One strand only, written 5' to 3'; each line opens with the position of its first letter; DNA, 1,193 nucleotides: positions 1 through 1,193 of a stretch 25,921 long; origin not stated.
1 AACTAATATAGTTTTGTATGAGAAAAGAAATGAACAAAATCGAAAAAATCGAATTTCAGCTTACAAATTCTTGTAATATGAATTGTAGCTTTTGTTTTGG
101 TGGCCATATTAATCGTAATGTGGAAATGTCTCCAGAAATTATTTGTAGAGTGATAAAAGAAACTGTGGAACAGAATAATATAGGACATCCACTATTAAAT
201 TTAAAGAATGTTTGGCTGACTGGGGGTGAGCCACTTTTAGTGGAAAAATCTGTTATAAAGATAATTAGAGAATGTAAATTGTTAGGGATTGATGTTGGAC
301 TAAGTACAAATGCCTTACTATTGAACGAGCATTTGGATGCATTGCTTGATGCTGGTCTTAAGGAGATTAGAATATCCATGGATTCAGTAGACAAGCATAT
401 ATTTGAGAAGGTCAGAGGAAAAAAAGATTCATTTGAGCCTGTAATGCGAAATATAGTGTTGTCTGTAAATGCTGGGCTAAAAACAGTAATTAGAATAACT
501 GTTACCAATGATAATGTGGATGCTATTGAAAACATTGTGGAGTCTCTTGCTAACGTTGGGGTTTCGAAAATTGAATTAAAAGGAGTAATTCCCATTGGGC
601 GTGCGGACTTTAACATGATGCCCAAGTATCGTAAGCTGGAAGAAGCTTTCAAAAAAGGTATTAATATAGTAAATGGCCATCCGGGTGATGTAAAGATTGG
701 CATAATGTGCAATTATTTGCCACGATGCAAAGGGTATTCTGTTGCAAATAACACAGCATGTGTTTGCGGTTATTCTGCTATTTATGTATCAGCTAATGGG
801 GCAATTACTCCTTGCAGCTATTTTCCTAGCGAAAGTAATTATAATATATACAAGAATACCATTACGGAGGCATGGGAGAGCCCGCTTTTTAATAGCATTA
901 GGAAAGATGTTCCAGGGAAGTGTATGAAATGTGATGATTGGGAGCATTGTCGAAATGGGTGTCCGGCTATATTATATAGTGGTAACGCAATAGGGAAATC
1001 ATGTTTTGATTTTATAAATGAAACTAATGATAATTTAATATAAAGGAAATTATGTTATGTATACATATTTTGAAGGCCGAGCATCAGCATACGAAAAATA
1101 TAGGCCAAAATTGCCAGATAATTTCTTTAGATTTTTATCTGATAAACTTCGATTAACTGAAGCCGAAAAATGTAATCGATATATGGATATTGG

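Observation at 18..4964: Candidate signal synthesis plus sensing operon beside the ICE control switch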

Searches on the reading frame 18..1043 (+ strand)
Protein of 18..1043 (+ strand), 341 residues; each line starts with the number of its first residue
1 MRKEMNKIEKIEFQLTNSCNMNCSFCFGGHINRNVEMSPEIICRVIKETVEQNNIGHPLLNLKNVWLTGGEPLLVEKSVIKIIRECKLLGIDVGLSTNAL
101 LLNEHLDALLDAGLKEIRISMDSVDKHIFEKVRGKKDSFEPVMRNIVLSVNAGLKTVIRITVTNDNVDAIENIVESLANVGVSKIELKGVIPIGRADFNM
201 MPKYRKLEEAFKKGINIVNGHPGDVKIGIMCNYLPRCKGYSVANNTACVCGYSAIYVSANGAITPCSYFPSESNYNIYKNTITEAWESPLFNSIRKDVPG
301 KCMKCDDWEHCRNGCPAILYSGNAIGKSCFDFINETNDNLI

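Call 3: search_protein_families(library=pfam, proteins=[window:18-1043:+], max_evalue=0.01)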
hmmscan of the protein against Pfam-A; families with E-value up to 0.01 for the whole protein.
window:18-1043:+ (341 aa): 3 families
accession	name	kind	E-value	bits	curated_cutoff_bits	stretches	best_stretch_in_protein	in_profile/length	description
PF04055.27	Radical_SAM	-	8.3e-24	85.1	29.5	1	15-176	3-165/166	Radical SAM superfamily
PF13186.11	SPASM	-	1.2e-06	29.1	21.5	1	248-306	1-67/67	Iron-sulfur cluster-binding domain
PF13353.11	Fer4_12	-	0.00019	22.2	22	1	17-91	13-82/137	4Fe-4S single cluster domain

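Call 4: search_protein_families(library=ncbifam, proteins=[window:18-1043:+], max_evalue=0.01)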
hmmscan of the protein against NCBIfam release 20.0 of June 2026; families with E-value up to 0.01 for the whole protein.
window:18-1043:+ (341 aa): 89 families (the best 25 are shown)
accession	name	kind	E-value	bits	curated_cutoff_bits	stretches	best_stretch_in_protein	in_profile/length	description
TIGR04545.1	rSAM_ahbD_hemeb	equivalog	4.5e-29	101.9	500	2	11-197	2-182/339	heme b synthase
TIGR04133.1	rSAM_w_lipo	hypoth_equivalog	1.4e-28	99.9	425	1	4-313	19-329/350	TIGR04133 family radical SAM/SPASM protein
NF047865.1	rSAM_PapB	equivalog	2e-28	99.6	340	1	8-318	2-319/330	PapB family radical SAM/SPASM ranthipeptide maturase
TIGR02668.1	moaA_archaeal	equivalog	9.5e-28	97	325.25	1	7-204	8-199/303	GTP 3',8-cyclase MoaA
TIGR04055.1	rSAM_NirJ2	equivalog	1.1e-26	94.2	500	1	12-317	3-305/326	putative heme d1 biosynthesis radical SAM protein NirJ2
TIGR04303.1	GeoRSP_rSAM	equivalog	3.1e-26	92.7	400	1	11-317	7-308/325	GeoRSP system radical SAM/SPASM protein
TIGR04053.2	TIGR04053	equivalog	6.1e-26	91.5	395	2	14-209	13-205/366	TIGR04053 family radical SAM/SPASM domain-containing protein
TIGR02666.1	moaA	equivalog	1e-25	90.5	284.05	1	8-182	9-185/336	GTP 3',8-cyclase MoaA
TIGR04317.1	W_rSAM_matur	equivalog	1.4e-25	90.2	380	1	8-278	3-267/349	tungsten cofactor oxidoreductase radical SAM maturase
NF001199.0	PRK00164.2-1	equivalog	3.8e-25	88.7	231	1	7-157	10-153/308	GTP 3',8-cyclase MoaA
TIGR04347.1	pseudo_SAM_Halo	equivalog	6.1e-25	88.3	525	1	11-185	40-207/390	TIGR04347 family pseudo-SAM/SPASM protein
TIGR02109.1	PQQ_syn_pqqE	equivalog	3.5e-22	78.8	381.35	1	14-324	12-323/358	pyrroloquinoline quinone biosynthesis protein PqqE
TIGR04403.1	rSAM_skfB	equivalog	5.2e-22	78.2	300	1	13-282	108-363/402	sporulation killing factor system radical SAM maturase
TIGR04251.1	SCM_rSAM_ScmF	equivalog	4.6e-21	75.6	400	1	8-335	3-341/353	SynChlorMet cassette radical SAM/SPASM protein ScmF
NF045574.1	sacti_mat_StsB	exception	8.6e-21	74.3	625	1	6-318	93-398/466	StsB family radical SAM/SPASM domain sactipeptide maturase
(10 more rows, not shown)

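Call 6: search_protein_families(library=padloc, proteins=[window:18-1043:+], max_evalue=0.01)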
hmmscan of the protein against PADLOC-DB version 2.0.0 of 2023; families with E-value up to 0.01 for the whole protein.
window:18-1043:+ (341 aa): 3 families
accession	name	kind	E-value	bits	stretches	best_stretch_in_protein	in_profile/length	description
PDLC02903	pVip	-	3.1e-22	77.3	1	11-195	2-176/257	Viperins not associated with kinases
PDLC02904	pVip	-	2.2e-20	71.3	1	11-199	5-184/262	Viperins associated with kinases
PDLC02905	pVip-kinase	-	3.3e-10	37.8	1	5-204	178-377/474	Viperin-kinase fusion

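Call 9: find_homologous_proteins(query=window:18-1043:+)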
Query window:18-1043:+ (341 aa): 21 proteins with E <= 0.001 among 1978 candidates.
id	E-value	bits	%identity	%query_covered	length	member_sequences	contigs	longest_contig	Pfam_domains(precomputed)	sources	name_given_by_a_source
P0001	1.6e-226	769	100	99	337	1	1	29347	PF13186.12,PF04055.28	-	-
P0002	9.7e-113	395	53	98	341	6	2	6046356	PF13186.12,PF04055.28,PF13353.12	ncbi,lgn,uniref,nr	ncbi:GTP 3',8-cyclase [Sporomusa silvacetica DSM 10669]|uniref:GTP 3',8-cyclase n=1 Tax=Sporomusa si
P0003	2.9e-81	291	42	95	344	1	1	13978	PF13186.12,PF04055.28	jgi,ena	-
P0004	1.3e-77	279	43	96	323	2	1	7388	PF13186.12,PF04055.28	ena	-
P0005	6.3e-77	277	40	96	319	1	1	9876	PF13186.12,PF04055.28,PF13353.12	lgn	-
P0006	2.0e-76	276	41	97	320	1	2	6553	PF04055.28,PF13353.12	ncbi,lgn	ncbi:MAG: radical SAM/SPASM domain-containing protein [Nanoarchaeota archaeon]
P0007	6.4e-74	267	42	96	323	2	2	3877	PF13186.12,PF04055.28,PF13353.12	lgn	-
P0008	1.5e-72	263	39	96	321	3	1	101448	PF13186.12,PF04055.28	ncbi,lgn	ncbi:MAG: radical SAM protein [Desulfobacter sp.]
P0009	5.2e-71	258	38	97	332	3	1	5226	PF04055.28,PF13353.12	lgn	-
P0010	1.2e-70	257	39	95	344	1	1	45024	PF13186.12,PF04055.28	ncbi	-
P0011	2.2e-68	249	37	96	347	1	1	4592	PF13186.12,PF04055.28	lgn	-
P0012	4.0e-67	245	36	98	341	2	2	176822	PF13186.12,PF04055.28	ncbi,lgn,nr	ncbi:MAG: radical SAM protein [Proteobacteria bacterium]|nr:radical SAM protein [Pseudomonadota bact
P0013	2.1e-65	239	36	95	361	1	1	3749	PF13186.12,PF04055.28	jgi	jgi:cyclic pyranopterin phosphate synthase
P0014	4.6e-64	235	37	91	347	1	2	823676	PF13186.12,PF04055.28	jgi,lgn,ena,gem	-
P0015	9.6e-59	217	36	97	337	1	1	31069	PF13186.12,PF04055.28,PF13353.12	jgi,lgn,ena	-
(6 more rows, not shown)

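Call 11: find_encoding_contigs(protein=P0001, flank=10000, max_places=4)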
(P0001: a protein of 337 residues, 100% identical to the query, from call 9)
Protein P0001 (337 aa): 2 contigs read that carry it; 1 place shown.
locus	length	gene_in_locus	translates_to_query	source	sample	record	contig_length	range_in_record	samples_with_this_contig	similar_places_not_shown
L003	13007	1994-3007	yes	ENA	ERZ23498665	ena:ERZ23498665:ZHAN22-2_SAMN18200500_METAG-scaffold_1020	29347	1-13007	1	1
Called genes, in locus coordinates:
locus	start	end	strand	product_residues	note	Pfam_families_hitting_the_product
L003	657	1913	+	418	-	PF01071:GARS_A (weak), PF13535:ATP-grasp_4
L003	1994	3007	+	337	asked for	PF04055:Radical_SAM, PF13186:SPASM (weak)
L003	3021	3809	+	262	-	PF13489:Methyltransf_23, PF01209:Ubie_methyltran, PF13847:Methyltransf_31, PF08241:Methyltransf_11, PF08242:Methyltransf_12, PF13649:Methyltransf_25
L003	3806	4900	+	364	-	PF01094:ANF_receptor (weak)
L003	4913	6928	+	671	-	PF02518:HATPase_c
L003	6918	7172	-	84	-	-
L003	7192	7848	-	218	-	PF12844:HTH_19 (weak)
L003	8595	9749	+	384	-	-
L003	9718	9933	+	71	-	PF02599:CsrA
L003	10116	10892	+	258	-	PF05818:TraT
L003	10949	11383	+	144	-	-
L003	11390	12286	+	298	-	PF03915:AIP3 (weak)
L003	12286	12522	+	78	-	-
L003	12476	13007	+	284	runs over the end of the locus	-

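Call 12: find_encoding_contigs(protein=P0002, flank=8000, max_places=3)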
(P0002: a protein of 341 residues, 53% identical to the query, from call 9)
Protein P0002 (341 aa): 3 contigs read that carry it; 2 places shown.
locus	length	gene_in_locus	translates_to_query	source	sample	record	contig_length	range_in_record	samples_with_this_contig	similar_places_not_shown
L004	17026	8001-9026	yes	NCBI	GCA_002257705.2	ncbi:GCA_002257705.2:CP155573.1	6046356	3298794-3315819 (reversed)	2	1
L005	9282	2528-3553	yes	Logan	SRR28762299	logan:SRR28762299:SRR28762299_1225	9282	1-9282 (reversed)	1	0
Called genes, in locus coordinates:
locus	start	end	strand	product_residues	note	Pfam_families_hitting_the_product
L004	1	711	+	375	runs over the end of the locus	PF04055:Radical_SAM (weak), PF12544:LAM_C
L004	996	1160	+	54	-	PF02472:ExbD (weak)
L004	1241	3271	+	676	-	PF07715:Plug, PF00593:TonB_dep_Rec_b-barrel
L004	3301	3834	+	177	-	PF12822:ECF_trnsprt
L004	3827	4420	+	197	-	PF01209:Ubie_methyltran, PF02353:CMAS, PF01135:PCMT, PF13489:Methyltransf_23, PF13847:Methyltransf_31, PF08241:Methyltransf_11, PF08242:Methyltransf_12, PF13649:Methyltransf_25, +3 more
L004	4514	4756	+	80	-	-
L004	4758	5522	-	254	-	PF00106:adh_short, PF23441:SDR (weak), PF08659:KR, PF13561:adh_short_C2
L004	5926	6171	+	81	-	-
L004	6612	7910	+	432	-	PF00587:tRNA-synt_2b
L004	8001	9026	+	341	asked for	PF04055:Radical_SAM, PF13353:Fer4_12, PF13186:SPASM (weak)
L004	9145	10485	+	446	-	PF04165:DUF401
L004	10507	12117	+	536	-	PF00496:SBP_bac_5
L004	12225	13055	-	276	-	PF02353:CMAS, PF03848:TehB (weak), PF13489:Methyltransf_23 (weak), PF13649:Methyltransf_25, PF13847:Methyltransf_31, PF08241:Methyltransf_11, PF08242:Methyltransf_12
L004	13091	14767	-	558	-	PF03193:RsgA_GTPase (faint), PF13476:AAA_23 (faint), PF20720:nSTAND3 (faint), PF00005:ABC_tran, PF02463:SMC_N, PF13304:AAA_21 (weak), PF08352:oligo_HPY, PF00005:ABC_tran, +5 more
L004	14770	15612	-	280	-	PF00528:BPD_transp_1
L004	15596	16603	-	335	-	PF00528:BPD_transp_1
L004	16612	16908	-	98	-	-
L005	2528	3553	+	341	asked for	PF04055:Radical_SAM, PF13353:Fer4_12, PF13186:SPASM (weak)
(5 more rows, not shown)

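Call 15: find_encoding_contigs(protein=P0012, flank=7000, max_places=2)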
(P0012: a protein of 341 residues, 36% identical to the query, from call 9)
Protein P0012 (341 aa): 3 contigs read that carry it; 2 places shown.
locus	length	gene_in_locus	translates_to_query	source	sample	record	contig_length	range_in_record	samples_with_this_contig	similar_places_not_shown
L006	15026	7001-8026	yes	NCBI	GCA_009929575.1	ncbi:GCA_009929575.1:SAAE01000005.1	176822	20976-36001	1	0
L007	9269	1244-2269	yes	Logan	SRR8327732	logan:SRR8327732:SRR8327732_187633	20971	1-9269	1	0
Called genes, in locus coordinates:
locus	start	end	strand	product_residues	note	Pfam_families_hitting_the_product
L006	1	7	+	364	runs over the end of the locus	PF24624:Int_N (faint), PF00589:Phage_integrase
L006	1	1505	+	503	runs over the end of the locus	-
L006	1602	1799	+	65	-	-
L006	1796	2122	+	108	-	-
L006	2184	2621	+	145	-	PF09250:Prim-Pol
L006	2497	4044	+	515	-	PF08707:PriCT_2, PF13481:AAA_25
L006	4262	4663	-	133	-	-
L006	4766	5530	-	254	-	-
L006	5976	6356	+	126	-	PF13481:AAA_25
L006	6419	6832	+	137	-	PF08753:NikR_C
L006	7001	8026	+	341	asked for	PF04055:Radical_SAM, PF13186:SPASM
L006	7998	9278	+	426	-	PF00587:tRNA-synt_2b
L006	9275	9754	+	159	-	PF01980:TrmO_N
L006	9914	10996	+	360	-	PF03773:ArsP_1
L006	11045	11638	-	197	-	PF00081:Sod_Fe_N, PF02777:Sod_Fe_C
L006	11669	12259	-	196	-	-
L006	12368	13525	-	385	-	-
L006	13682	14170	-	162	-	PF00583:Acetyltransf_1, PF13527:Acetyltransf_9 (weak), PF13673:Acetyltransf_10 (weak), PF13508:Acetyltransf_7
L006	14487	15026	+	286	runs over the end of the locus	-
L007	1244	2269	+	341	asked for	PF04055:Radical_SAM, PF13186:SPASM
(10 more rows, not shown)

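Call 16: find_encoding_contigs(protein=P0008, flank=7000, max_places=2)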
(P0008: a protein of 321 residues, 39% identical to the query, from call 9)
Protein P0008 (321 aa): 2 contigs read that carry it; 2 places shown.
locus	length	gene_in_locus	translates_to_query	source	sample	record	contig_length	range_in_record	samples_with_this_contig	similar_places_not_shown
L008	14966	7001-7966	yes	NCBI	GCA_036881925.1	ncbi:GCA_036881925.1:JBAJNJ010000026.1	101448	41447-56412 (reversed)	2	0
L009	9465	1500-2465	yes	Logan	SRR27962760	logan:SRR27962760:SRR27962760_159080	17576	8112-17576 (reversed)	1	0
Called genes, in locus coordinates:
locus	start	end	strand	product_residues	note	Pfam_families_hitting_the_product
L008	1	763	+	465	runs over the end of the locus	PF00072:Response_reg, PF00158:Sigma54_activat, PF14532:Sigma54_activ_2, PF01078:Mg_chelatase (faint), PF25601:AAA_lid_14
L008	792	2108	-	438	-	PF04389:Peptidase_M28 (weak), PF01546:Peptidase_M20, PF07687:M20_dimer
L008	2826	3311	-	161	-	PF09831:DUF2058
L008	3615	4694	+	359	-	PF01032:FecCD, PF00950:ABC-3 (weak)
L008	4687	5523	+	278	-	PF00005:ABC_tran, PF02463:SMC_N (faint), PF13304:AAA_21 (weak)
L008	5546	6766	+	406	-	PF01497:Peripla_BP_2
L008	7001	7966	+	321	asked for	PF04055:Radical_SAM, PF13186:SPASM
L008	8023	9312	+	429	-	PF00587:tRNA-synt_2b (weak)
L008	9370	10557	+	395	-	PF07690:MFS_1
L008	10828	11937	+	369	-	-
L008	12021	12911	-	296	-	PF00892:EamA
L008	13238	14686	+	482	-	PF06253:MTTB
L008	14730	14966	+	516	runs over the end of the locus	PF02028:BCCT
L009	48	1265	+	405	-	PF01497:Peripla_BP_2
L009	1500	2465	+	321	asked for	PF04055:Radical_SAM, PF13186:SPASM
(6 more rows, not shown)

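Call 17: find_encoding_contigs(protein=P0003, flank=7000, max_places=2)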
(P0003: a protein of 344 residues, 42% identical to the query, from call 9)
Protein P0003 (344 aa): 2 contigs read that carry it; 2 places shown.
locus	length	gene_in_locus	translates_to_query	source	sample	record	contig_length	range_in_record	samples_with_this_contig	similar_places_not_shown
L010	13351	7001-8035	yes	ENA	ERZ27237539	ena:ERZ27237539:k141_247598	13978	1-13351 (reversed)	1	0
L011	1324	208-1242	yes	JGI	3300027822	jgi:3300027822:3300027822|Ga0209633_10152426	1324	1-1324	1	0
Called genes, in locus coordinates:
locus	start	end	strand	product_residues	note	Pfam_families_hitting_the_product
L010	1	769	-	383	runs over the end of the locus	PF01612:DNA_pol_A_exo1, PF00570:HRDC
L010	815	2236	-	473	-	-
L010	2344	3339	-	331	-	-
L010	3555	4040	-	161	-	-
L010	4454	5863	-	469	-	PF07889:DUF1664 (faint), PF00015:MCPsignal, PF13682:CZB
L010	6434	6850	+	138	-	PF08753:NikR_C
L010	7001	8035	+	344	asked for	PF04055:Radical_SAM, PF13186:SPASM (weak)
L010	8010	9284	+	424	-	PF00587:tRNA-synt_2b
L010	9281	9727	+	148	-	PF01980:TrmO_N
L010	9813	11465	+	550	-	PF00005:ABC_tran, PF02463:SMC_N (faint), PF13476:AAA_23 (faint), PF13555:AAA_29 (faint), PF13304:AAA_21 (faint), PF12848:ABC_tran_Xtn, PF00005:ABC_tran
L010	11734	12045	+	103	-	PF00829:Ribosomal_L21p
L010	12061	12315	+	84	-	PF01016:Ribosomal_L27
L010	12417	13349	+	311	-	?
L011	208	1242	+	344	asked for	PF04055:Radical_SAM, PF13186:SPASM (weak)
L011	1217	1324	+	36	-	?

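Call 18: search_protein_families(library=ncbifam, proteins=[L003:657-1913:+], max_evalue=0.01)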
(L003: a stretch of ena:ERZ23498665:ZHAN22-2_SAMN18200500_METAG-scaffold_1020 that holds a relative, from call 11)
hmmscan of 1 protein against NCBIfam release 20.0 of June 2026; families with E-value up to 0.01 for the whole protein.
L003:657-1913:+ (418 aa): 19 families
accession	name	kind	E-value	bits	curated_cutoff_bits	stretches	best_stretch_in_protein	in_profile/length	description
NF005543.0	PRK07206.1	subfamily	4.7e-106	354.9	302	1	10-416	3-412/416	hypothetical protein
NF041595.1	dap_A_syn_DdaF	equivalog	1e-64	218.9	840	1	8-416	6-417/424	dapdiamide A synthase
NF002563.0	PRK02186.1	subfamily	4.2e-28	98.1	625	1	70-358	61-338/890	argininosuccinate lyase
TIGR00877.1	purD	equivalog_domain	2.9e-11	42.8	288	1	65-221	51-208/425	phosphoribosylamine--glycine ligase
NF009402.0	PRK12767.1-1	equivalog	9.9e-09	34.4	218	1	62-213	56-205/329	carbamoyl phosphate synthase-like protein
NF010623.0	PRK14016.1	subfamily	2e-08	32.9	877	1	115-210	214-302/871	cyanophycin synthetase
TIGR02068.2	cya_phycin_syn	equivalog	7.7e-08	30.8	850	1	115-213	213-304/862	cyanophycin synthetase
TIGR00768.1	rimK_fam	subfamily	7.1e-06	25.6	143.4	1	104-204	76-171/276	RimK family alpha-L-glutamate ligase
NF011169.0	PRK14571.1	equivalog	8.2e-06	25.4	404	1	65-216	42-183/300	D-alanyl-alanine synthetase A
NF006766.0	PRK09288.1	equivalog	3.2e-05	22.9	339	1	117-215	116-209/396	formate-dependent phosphoribosylglycinamide formyltransferase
TIGR01205.1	D_ala_D_alaTIGR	subfamily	0.00034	19.7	245.65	1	106-214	97-202/318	D-alanine--D-alanine ligase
NF002378.0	PRK01372.1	subfamily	0.00051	18.8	243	1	115-212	100-188/305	D-alanine--D-alanine ligase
TIGR01142.1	purT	equivalog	0.00057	18.9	502.15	1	117-184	103-169/380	phosphoribosylglycinamide formyltransferase 2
NF040720.1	MptN_Meth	equivalog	0.001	18.2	350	1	108-205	95-185/291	tetrahydromethanopterin:alpha-L-glutamate ligase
NF005315.0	PRK06849.1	equivalog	0.0016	17.5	406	1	91-224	92-215/389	hypothetical protein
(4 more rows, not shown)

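Call 19: search_protein_families(library=pfam, proteins=[L003:657-1913:+, L003:300-428:+, L006:7998-9278:+, L006:9275-9754:+, L006:6419-6832:+, L004:6612-7910:+, L004:9145-10485:+], max_evalue=0.01)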
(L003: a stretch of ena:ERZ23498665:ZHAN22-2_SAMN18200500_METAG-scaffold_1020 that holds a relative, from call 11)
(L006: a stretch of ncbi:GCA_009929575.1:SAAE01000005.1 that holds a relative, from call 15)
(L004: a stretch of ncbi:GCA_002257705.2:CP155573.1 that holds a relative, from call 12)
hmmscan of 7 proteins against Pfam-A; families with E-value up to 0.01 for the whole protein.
L003:657-1913:+ (418 aa): 7 families
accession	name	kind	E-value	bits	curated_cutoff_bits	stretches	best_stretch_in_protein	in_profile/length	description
PF13535.11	ATP-grasp_4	-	1.3e-10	41.6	27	1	152-297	3-158/160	ATP-grasp domain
PF01071.24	GARS_A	-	5.9e-08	33.2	27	1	116-221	3-106/194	Phosphoribosylglycinamide synthetase, ATP-grasp (A) domain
PF14397.11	ATPgrasp_ST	-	6.2e-05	22.8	31.4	1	106-204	12-121/278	Sugar-transfer associated ATP-grasp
PF02655.19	ATP-grasp_3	-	0.00049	20.6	23.2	1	115-215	3-81/160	ATP-grasp domain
PF08443.16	RimK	-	0.003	17.6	21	1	122-204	10-83/188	RimK-like ATP-grasp domain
PF18603.7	LAL_C2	-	0.0037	17.9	29.4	1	341-392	2-53/78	L-amino acid ligase C-terminal domain 2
PF02955.21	GSH-S_ATP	-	0.0047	16.8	23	1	134-205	16-80/175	Prokaryotic glutathione synthetase, ATP-grasp domain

L003:300-428:+ (42 aa): 0 families

L006:7998-9278:+ (426 aa): 2 families
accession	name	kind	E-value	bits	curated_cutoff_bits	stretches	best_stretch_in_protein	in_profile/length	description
PF00587.30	tRNA-synt_2b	-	7.4e-16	59.1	29.3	1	122-312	9-176/179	tRNA synthetase class II core domain (G, H, P, S and T)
PF03129.25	HGTP_anticodon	-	0.0027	18.3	21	0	333-384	3-57/94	Anticodon binding domain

L006:9275-9754:+ (159 aa): 1 family
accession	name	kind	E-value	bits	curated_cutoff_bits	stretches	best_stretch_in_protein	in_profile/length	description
PF01980.22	TrmO_N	-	3.6e-31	108.2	26.8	1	22-130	1-113/116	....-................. O N-terminal domain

L006:6419-6832:+ (137 aa): 2 families
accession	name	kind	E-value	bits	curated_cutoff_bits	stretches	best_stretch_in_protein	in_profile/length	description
PF08753.17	NikR_C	-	1.4e-30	105.8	22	1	55-130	1-76/77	NikR C terminal nickel binding domain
PF01402.27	RHH_1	-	0.0013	19.1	20.5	1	6-43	1-37/39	Ribbon-helix-helix protein, copG family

L004:6612-7910:+ (432 aa): 2 families
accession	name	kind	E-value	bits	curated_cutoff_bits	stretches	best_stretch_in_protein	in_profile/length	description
PF00587.30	tRNA-synt_2b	-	1.7e-08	35.2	29.3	1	132-307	24-177/179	tRNA synthetase class II core domain (G, H, P, S and T)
PF03129.25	HGTP_anticodon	-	0.0064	17.1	21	0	323-379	1-59/94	Anticodon binding domain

L004:9145-10485:+ (446 aa): 1 family
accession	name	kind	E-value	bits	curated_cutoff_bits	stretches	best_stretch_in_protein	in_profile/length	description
PF04165.18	DUF401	-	2.5e-35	123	24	1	49-437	5-383/393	Protein of unknown function (DUF401)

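Call 100: search_dna_similar(query=L003:657-1913:+, collection=plasmids, mode=protein, max_rows=10)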
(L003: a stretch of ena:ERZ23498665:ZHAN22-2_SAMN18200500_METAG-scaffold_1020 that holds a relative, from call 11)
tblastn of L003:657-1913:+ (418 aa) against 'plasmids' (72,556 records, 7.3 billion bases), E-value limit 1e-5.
Records with a match: 211; places in all: 238; records where one place covers at least 80% of the query: 100.
Best place of each record, by identity: <60% 211.
By first word of the organism name: Streptomyces 72; Bacillus 38; Apilactobacillus 19; Priestia 11; Pantoea 11; Azospirillum 8; Rhizobium 7; Sinorhizobium 7; Burkholderia 6; Vibrio 5; and 18 more.
By predicted mobility (MOB-suite, as given by PLSDB): non-mobilizable 165; mobilizable 24; conjugative 22.
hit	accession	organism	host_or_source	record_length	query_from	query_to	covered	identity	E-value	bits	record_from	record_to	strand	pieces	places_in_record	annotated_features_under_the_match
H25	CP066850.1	Bacillus mycoides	single cell,soil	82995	8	412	97%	34.3%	1e-73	257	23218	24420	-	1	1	ATP-grasp domain-containing protein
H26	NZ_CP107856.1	Streptomyces sp. NBC_00503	-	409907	9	404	95%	34.9%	1e-71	251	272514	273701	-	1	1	ATP-grasp domain-containing protein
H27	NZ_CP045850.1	Streptomyces clavuligerus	pure culture single spore ...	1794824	11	416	97%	33.0%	4e-68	241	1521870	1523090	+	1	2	none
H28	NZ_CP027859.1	Streptomyces clavuligerus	Cell culture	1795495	11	416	97%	33.0%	4e-68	241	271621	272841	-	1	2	none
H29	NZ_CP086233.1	Streptomyces clavuligerus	whole organism,soil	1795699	11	416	97%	33.0%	4e-68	241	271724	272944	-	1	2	none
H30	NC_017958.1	Tistrella mobilis KA081020-065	-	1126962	6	412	97%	32.8%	7e-70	246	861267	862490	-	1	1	record has no annotation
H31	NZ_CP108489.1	Streptomyces sp. NBC_01244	-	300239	12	418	97%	32.5%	3e-65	233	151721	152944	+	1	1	ATP-grasp domain-containing protein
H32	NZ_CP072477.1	Priestia aryabhattai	mixed culture,soil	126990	14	412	95%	32.8%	9e-67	237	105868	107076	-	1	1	ATP-grasp domain-containing protein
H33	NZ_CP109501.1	Streptomyces sp. NBC_01426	-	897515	11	404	94%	33.0%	2e-66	236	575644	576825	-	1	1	ATP-grasp domain-containing protein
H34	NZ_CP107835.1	Streptomyces sp. NBC_00525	-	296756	12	416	97%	32.0%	2e-64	230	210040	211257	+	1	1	ATP-grasp domain-containing protein | phytanoyl-CoA dioxygenase family protein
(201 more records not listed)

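Call 101: search_dna_similar(query=window:18-1043:+, collection=plasmids, mode=protein, max_rows=8)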
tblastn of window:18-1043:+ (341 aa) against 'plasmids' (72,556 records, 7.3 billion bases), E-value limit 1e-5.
Records with a match: 92; places in all: 93; records where one place covers at least 80% of the query: 72.
Best place of each record, by identity: <60% 92.
By first word of the organism name: Clostridium 24; Thermus 19; Bacillus 7; Halobaculum 6; Mesorhizobium 3; Streptantibioticus 2; Geobacillus 2; Acinetobacter 2; Anaerococcus 1; Halomontanus 1; and 25 more.
By predicted mobility (MOB-suite, as given by PLSDB): non-mobilizable 58; mobilizable 26; conjugative 8.
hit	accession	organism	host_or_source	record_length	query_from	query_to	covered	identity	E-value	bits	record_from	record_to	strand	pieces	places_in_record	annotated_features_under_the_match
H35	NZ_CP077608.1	Clostridium tagluense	single colony,lamb meat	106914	11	315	89%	28.0%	4e-10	69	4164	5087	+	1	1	PqqD family peptide modification chaperone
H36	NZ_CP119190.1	Clostridium perfringens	goat,fecal sample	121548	6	317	91%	26.9%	1e-19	97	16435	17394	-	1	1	radical SAM protein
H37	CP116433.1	Clostridium perfringens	Ruminant,Cell culture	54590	7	334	96%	25.6%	9e-7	58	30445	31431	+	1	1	radical SAM/SPASM domain-containing protein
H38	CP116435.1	Clostridium perfringens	Homo sapiens,Cell culture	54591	7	334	96%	25.6%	9e-7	58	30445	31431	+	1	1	radical SAM/SPASM domain-containing protein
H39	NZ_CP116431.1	Clostridium perfringens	Ruminant,Cell culture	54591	7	334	96%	25.6%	9e-7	58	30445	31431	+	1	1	radical SAM/SPASM domain-containing protein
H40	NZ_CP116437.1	Clostridium perfringens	Ruminant,Cell culture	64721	7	334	96%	25.6%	9e-7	58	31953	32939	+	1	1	radical SAM/SPASM domain-containing protein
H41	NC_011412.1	Clostridium perfringens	-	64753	7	334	96%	25.6%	9e-7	58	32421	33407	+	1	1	radical SAM/SPASM domain-containing protein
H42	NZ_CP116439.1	Clostridium perfringens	Ruminant,Cell culture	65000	7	334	96%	25.6%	9e-7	58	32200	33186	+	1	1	radical SAM/SPASM domain-containing protein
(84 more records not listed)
